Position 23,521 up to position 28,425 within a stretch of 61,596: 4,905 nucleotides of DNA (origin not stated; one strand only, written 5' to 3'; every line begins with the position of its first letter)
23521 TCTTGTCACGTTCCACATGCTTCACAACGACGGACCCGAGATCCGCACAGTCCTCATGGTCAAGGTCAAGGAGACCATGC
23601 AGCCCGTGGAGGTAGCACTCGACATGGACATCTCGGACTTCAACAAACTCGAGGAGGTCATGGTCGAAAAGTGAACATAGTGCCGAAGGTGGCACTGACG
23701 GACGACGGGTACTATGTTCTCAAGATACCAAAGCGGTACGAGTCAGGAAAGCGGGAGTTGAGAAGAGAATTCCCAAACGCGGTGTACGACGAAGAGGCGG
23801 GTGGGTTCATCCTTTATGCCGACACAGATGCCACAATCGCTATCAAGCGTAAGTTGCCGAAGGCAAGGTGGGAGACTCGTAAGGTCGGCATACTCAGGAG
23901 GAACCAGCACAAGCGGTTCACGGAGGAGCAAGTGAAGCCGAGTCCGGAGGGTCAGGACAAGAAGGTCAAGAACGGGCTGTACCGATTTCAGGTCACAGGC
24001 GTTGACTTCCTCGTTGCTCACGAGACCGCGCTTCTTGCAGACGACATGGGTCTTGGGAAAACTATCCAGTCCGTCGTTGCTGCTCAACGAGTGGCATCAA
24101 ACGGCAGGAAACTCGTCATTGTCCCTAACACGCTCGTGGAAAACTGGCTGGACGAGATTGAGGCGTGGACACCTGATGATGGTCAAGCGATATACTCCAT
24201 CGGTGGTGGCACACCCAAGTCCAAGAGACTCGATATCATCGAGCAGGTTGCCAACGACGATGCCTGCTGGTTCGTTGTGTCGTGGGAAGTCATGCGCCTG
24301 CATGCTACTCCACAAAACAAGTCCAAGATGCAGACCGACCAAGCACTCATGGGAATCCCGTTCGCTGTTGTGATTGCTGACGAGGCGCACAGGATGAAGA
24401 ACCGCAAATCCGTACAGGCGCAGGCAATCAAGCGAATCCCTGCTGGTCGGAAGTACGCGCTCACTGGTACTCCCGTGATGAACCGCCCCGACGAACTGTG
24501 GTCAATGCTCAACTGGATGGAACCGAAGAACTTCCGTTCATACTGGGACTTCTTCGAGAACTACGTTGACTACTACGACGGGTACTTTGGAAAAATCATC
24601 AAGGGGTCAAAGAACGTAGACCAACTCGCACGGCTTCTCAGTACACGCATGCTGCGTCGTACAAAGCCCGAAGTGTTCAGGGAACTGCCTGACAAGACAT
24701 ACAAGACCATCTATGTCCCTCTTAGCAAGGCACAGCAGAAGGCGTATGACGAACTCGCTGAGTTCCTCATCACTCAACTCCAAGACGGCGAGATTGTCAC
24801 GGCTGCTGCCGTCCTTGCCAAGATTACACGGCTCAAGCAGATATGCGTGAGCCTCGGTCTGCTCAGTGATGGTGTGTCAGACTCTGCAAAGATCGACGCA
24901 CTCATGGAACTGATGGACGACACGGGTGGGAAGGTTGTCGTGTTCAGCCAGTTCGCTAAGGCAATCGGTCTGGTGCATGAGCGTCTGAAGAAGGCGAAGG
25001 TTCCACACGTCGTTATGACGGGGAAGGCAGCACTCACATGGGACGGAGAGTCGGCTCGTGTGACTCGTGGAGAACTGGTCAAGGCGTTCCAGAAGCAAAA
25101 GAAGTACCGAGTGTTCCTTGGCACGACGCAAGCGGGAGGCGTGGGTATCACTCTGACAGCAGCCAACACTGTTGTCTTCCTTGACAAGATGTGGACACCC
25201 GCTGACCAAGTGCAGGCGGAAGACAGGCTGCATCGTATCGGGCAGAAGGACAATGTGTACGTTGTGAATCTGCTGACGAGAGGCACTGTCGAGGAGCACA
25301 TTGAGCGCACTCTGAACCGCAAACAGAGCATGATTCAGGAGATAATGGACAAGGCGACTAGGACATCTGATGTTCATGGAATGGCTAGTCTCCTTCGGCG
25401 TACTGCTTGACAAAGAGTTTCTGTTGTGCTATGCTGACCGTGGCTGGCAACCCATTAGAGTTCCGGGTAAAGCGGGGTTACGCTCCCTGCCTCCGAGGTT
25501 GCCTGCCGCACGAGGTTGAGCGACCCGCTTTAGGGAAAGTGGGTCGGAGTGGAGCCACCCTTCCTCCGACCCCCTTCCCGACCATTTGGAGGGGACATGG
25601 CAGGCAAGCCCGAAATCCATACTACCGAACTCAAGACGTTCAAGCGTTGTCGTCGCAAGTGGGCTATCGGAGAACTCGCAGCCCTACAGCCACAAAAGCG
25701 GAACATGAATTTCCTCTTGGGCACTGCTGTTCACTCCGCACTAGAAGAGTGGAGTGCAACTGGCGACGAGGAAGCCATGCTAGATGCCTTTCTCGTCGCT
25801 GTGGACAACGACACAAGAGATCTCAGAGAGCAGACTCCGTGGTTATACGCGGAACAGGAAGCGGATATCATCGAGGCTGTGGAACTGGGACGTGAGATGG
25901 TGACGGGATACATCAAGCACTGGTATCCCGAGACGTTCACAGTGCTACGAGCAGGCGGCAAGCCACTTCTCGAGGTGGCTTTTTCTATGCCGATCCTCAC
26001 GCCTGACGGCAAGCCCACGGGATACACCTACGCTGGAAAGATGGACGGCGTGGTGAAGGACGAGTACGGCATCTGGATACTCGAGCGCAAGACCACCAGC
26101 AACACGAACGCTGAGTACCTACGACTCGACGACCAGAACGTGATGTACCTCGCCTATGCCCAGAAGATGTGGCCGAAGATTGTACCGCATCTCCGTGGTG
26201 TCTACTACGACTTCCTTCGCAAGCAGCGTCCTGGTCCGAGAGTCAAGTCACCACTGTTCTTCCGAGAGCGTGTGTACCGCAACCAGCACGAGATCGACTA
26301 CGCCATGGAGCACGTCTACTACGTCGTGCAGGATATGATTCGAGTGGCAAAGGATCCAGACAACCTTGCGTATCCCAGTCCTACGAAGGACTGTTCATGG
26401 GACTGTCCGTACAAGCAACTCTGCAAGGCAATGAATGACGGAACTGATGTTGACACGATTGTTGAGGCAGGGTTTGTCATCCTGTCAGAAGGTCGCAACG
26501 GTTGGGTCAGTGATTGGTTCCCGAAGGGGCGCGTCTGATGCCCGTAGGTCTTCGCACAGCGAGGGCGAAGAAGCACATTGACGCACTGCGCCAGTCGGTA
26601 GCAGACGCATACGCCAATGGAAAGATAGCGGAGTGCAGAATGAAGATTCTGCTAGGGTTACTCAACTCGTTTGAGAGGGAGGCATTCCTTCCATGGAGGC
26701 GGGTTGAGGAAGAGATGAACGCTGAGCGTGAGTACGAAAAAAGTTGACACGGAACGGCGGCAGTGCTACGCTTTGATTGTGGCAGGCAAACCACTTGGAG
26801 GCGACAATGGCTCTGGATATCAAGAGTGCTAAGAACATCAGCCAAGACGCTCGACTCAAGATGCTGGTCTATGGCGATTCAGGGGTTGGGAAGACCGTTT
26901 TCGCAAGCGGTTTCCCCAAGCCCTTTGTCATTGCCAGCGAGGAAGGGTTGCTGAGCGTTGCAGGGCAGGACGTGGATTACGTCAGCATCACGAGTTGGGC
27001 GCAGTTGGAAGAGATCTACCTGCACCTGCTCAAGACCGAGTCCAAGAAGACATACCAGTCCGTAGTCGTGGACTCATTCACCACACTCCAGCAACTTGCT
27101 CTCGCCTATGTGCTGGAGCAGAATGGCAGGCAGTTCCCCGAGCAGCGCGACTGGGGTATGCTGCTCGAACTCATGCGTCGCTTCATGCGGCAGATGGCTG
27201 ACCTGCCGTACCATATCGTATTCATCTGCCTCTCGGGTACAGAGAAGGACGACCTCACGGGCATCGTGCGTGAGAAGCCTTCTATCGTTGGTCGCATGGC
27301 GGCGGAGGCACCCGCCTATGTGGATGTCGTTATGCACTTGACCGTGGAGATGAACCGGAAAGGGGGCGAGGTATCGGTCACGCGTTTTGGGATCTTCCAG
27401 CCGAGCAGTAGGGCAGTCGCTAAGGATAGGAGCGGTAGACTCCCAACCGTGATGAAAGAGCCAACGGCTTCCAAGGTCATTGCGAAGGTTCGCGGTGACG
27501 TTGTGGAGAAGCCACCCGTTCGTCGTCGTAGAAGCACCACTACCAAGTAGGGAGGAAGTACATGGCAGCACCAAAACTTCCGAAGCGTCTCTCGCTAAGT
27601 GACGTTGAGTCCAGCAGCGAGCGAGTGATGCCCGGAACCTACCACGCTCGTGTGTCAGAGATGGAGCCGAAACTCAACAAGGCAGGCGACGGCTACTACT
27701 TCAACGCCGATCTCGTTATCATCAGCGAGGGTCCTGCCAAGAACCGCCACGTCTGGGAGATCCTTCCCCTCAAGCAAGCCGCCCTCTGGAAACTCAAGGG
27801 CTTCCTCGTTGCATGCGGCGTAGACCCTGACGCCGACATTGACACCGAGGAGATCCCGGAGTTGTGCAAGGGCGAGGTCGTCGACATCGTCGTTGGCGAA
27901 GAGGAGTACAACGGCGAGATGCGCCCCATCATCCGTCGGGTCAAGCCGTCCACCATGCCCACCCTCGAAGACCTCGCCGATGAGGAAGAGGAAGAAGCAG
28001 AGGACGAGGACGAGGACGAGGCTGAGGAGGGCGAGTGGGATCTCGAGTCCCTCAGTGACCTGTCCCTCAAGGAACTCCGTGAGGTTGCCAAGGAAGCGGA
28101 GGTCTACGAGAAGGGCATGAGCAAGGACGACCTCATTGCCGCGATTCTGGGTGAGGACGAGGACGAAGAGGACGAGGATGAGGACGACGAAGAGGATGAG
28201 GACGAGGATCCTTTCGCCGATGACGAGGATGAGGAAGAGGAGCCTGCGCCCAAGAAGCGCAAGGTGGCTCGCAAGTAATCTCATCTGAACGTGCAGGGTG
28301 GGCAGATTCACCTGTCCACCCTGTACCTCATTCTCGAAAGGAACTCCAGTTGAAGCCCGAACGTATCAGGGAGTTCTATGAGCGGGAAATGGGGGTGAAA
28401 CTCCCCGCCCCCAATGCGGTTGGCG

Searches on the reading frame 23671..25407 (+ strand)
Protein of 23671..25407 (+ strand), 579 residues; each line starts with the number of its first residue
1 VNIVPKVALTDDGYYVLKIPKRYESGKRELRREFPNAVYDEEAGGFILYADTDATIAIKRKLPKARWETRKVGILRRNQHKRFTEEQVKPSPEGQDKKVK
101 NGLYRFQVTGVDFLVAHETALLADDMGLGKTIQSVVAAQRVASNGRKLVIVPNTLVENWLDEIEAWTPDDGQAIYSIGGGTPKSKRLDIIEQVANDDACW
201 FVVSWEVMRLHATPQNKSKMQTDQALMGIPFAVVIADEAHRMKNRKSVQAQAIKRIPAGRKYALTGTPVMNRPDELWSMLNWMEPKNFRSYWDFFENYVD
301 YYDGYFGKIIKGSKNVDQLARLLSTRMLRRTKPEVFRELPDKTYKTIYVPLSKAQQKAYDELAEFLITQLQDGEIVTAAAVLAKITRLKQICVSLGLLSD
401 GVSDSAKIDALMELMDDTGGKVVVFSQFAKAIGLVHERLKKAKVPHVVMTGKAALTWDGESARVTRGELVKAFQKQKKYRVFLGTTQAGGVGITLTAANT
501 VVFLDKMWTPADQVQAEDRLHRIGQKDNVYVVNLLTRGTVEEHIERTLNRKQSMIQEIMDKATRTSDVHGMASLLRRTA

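Call 17: search_protein_families(library=pfam, proteins=[window:23671-25407:+], max_evalue=0.01)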
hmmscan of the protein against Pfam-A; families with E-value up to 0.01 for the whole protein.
window:23671-25407:+ (579 aa): 5 families
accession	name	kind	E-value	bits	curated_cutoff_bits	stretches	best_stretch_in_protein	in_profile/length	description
PF00176.29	SNF2-rel_dom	-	1.3e-46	159.5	24.9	1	107-394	2-287/290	SNF2-related domain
PF00271.37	Helicase_C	-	3.6e-18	66.3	23.5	1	407-524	2-110/110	Helicase conserved C-terminal domain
PF04851.21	ResIII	-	2.2e-09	37.9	22.5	1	117-268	23-162/164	Type III restriction enzyme, res subunit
PF18766.7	SWI2_SNF2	-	2.7e-05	24.4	26.7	1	229-302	117-174/221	SWI2/SNF2 ATPase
PF00270.35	DEAD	-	3.3e-05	24.1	26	1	114-268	11-160/167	DEAD/DEAH box helicase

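Call 18: find_related_loci(query=window:23671-25407:+, collection=viral_contigs, flank=10000)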
Query window:23671-25407:+ (579 aa) in viral_contigs; peptide patterns used: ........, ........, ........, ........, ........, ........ (x = any residue, [..] = any of these).
12 stretches matched a pattern, but none encodes a relative of the query by tblastn (E <= 1e-3).

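Call 48: find_homologous_proteins(query=window:23671-25407:+, max_evalue=1e-30)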
Query window:23671-25407:+ (579 aa): 2836 proteins with E <= 1e-30 among 8000 candidates; the best 120 are listed.
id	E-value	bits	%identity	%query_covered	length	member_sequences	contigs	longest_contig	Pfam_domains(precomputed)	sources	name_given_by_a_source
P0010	0.0e+0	1303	100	100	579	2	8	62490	PF00176.30,PF00271.38,PF04851.22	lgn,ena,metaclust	metaclust:\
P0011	1.5e-284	963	74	100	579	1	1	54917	PF00176.30,PF00271.38,PF04851.22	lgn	-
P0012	7.4e-217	739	58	97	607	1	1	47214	PF00270.36,PF00176.30,PF00271.38,PF04851.22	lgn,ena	-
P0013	1.1e-208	712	56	100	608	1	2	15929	PF00270.36,PF00176.30,PF00271.38,PF04851.22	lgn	-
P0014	4.0e-194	664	54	97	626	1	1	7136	PF00270.36,PF00176.30,PF00271.38,PF04851.22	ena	-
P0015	7.5e-111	389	42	91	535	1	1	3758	PF00176.30,PF00271.38,PF04851.22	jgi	-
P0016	1.8e-96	342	40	84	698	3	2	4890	PF00270.36,PF00176.30,PF19474.5,PF00271.38,PF04851.22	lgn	-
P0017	3.1e-95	338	43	79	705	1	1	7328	PF00176.30,PF19474.5,PF00271.38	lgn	-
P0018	5.2e-95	337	39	87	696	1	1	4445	PF00270.36,PF00176.30,PF19474.5,PF00271.38,PF04851.22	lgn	-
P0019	5.9e-95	337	40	79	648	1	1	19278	PF00176.30,PF00271.38,PF04851.22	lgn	-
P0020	1.0e-94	336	40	81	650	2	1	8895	PF00270.36,PF00176.30,PF00271.38,PF04851.22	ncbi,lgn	-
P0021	3.0e-92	328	42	79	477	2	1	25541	PF00270.36,PF00176.30,PF00271.38,PF04851.22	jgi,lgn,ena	-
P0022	5.4e-92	327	40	79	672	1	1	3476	PF00176.30,PF19474.5,PF00271.38,PF04851.22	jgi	jgi:SNF2 family DNA or RNA helicase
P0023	1.1e-90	323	40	80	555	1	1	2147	PF00270.36,PF00176.30,PF00271.38,PF04851.22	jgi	-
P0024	1.9e-90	322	39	80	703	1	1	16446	PF00270.36,PF00176.30,PF19474.5,PF00271.38,PF04851.22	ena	-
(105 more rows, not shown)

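Call 49: find_encoding_contigs(protein=P0011, flank=10000, max_places=2)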
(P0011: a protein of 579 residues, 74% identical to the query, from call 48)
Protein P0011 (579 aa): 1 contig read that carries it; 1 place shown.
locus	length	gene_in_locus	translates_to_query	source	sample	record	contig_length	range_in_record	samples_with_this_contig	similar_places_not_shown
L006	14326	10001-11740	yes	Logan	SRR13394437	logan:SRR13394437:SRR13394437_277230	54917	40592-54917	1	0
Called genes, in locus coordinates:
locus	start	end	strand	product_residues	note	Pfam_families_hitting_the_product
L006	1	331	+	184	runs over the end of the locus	-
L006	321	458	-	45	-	-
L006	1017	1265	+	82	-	-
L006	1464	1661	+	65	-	-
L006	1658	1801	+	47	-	-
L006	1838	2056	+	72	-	-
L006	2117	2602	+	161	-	-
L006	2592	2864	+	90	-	-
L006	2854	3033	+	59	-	-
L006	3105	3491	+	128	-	-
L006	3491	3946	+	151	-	-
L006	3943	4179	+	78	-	-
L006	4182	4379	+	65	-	-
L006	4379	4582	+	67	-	-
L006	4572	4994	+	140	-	-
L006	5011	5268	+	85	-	-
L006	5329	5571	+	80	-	-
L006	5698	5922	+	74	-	-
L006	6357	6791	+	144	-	-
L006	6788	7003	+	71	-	-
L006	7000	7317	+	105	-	-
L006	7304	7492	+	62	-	-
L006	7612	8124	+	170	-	-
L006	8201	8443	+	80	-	-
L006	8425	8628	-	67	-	-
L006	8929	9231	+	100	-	-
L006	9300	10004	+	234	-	PF10686:YAcAr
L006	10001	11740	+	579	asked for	PF04851:ResIII (weak), PF00176:SNF2-rel_dom, PF00271:Helicase_C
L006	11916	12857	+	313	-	PF12705:PDDEXK_1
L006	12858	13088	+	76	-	-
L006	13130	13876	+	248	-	PF13479:AAA_24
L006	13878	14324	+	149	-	?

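Call 50: find_encoding_contigs(protein=P0012, flank=10000, max_places=2)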
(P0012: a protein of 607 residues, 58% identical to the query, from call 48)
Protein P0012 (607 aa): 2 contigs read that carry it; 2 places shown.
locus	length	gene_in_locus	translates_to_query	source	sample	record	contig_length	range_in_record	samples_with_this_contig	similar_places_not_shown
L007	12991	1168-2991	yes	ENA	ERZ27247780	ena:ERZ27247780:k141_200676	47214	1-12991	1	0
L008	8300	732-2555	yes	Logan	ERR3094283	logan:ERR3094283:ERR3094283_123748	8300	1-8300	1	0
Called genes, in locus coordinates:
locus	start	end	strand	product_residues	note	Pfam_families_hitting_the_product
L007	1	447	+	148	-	?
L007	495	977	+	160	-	-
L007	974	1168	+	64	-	-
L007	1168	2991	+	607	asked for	PF00176:SNF2-rel_dom, PF04851:ResIII, PF00270:DEAD (faint), PF00271:Helicase_C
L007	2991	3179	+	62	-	-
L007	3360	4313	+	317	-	PF12705:PDDEXK_1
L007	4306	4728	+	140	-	-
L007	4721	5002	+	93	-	-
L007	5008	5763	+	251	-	PF13479:AAA_24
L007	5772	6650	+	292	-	PF05037:DUF669 (weak), PF07498:Rho_N (weak)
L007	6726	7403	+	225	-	PF05711:TylF, PF13578:Methyltransf_24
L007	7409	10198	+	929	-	PF01807:Zn_ribbon_DnaG, PF13155:Toprim_2, PF13362:Toprim_3 (faint), PF00493:MCM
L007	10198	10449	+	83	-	-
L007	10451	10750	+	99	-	-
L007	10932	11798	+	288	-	-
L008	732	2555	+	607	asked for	PF00176:SNF2-rel_dom, PF04851:ResIII, PF00270:DEAD (faint), PF00271:Helicase_C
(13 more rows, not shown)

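Call 51: find_encoding_contigs(protein=P0013, flank=10000, max_places=2)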
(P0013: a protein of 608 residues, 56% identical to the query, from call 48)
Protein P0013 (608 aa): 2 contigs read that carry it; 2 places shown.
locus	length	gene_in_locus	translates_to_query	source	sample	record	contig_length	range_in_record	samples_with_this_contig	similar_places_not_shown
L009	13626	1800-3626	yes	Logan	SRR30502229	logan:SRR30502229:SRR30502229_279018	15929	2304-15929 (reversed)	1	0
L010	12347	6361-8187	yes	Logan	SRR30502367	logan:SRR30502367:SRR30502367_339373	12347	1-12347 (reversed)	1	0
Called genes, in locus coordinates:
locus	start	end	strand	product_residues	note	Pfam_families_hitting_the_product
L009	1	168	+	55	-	?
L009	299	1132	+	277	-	-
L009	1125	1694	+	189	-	-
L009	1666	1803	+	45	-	-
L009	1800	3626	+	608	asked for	PF00176:SNF2-rel_dom, PF00270:DEAD (weak), PF04851:ResIII, PF00271:Helicase_C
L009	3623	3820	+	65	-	-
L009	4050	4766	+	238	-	-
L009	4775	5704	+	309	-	PF12705:PDDEXK_1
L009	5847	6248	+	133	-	-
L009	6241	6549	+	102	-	-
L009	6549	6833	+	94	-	-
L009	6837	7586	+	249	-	PF13479:AAA_24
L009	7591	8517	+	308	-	PF05037:DUF669, PF02037:SAP (faint), PF07498:Rho_N (weak)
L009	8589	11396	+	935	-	PF01807:Zn_ribbon_DnaG, PF13155:Toprim_2 (weak), PF00493:MCM (weak)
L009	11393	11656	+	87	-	-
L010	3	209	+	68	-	?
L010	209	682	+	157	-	-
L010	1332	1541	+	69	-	-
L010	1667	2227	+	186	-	-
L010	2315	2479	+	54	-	-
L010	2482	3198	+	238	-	-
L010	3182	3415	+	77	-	-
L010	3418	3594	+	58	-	-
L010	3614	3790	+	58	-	-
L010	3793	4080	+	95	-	-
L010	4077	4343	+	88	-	-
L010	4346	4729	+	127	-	-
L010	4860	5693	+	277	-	-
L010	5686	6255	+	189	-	-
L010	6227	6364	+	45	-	-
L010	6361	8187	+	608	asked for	PF00176:SNF2-rel_dom, PF00270:DEAD (weak), PF04851:ResIII, PF00271:Helicase_C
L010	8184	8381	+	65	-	-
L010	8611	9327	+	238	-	-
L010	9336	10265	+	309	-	PF12705:PDDEXK_1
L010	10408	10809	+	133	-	-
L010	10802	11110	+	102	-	-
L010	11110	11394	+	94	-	-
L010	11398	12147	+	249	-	PF13479:AAA_24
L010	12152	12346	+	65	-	?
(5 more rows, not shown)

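Call 62: find_encoding_contigs(protein=P0014, flank=10000, max_places=2)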
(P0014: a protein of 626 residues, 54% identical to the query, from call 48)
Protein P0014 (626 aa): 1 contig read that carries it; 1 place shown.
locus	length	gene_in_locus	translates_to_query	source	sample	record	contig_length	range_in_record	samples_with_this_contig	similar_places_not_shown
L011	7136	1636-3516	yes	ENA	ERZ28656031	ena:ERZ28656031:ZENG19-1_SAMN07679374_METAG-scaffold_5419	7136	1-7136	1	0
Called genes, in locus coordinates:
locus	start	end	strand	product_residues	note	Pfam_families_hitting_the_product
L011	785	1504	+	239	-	-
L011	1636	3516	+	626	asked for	PF04851:ResIII, PF00176:SNF2-rel_dom, PF00270:DEAD (weak), PF00271:Helicase_C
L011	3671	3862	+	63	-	-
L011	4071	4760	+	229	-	PF13489:Methyltransf_23 (weak), PF08242:Methyltransf_12 (weak)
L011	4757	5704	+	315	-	PF12705:PDDEXK_1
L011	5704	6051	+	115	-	-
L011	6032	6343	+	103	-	-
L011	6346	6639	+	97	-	-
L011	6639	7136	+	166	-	?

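Call 68: list_cluster_members(proteins=[L006:6357-6788:+, L010:1332-1538:+, L010:209-679:+, L010:1667-2224:+, L006:5698-5919:+, L006:6788-7000:+])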
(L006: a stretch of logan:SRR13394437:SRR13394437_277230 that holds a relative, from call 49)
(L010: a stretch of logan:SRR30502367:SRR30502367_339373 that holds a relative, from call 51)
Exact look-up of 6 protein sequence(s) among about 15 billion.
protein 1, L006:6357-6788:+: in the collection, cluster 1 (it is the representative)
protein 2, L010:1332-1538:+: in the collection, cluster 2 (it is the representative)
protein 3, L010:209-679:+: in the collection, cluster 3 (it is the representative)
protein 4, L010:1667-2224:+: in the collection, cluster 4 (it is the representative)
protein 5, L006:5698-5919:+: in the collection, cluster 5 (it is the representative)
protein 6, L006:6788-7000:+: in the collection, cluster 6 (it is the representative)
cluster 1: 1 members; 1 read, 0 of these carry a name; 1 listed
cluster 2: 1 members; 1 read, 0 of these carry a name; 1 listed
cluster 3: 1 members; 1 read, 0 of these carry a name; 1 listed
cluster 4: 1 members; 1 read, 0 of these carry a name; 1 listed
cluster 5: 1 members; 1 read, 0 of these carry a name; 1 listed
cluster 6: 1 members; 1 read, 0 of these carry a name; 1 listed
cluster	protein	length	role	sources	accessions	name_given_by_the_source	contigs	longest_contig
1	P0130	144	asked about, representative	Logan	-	-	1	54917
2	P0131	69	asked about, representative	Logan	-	-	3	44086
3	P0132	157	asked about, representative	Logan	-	-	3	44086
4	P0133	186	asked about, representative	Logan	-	-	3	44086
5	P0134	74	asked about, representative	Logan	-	-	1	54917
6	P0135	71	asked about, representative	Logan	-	-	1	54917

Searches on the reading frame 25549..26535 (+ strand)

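Call 72: search_protein_families(library=pfam, proteins=[window:25549-26535:+], max_evalue=0.001)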
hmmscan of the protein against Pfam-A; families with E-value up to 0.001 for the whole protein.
window:25549-26535:+ (329 aa): 1 family
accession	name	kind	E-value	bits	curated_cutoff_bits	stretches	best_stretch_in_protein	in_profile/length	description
PF12705.13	PDDEXK_1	-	6.1e-18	66.1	22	1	26-293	5-247/247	PD-(D/E)XK nuclease superfamily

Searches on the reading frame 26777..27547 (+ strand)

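Call 72: search_protein_families(library=pfam, proteins=[window:26777-27547:+], max_evalue=0.001)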
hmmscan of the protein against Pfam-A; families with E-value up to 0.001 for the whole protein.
window:26777-27547:+ (257 aa): 1 family
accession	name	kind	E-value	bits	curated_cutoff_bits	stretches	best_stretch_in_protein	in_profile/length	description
PF13479.12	AAA_24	-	6.8e-33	114.6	27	1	27-219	3-195/195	AAA domain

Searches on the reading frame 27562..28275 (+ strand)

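Call 72: search_protein_families(library=pfam, proteins=[window:27562-28275:+], max_evalue=0.001)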
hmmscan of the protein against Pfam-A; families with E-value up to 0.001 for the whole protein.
window:27562-28275:+ (238 aa): 2 families
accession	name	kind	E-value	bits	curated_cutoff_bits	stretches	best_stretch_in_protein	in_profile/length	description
PF05037.18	DUF669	-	7.1e-07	29.9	21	1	13-131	6-132/138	Protein of unknown function (DUF669)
PF07498.18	Rho_N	-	2.2e-05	24.8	24.9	1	164-196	2-35/43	Rho termination factor, N-terminal domain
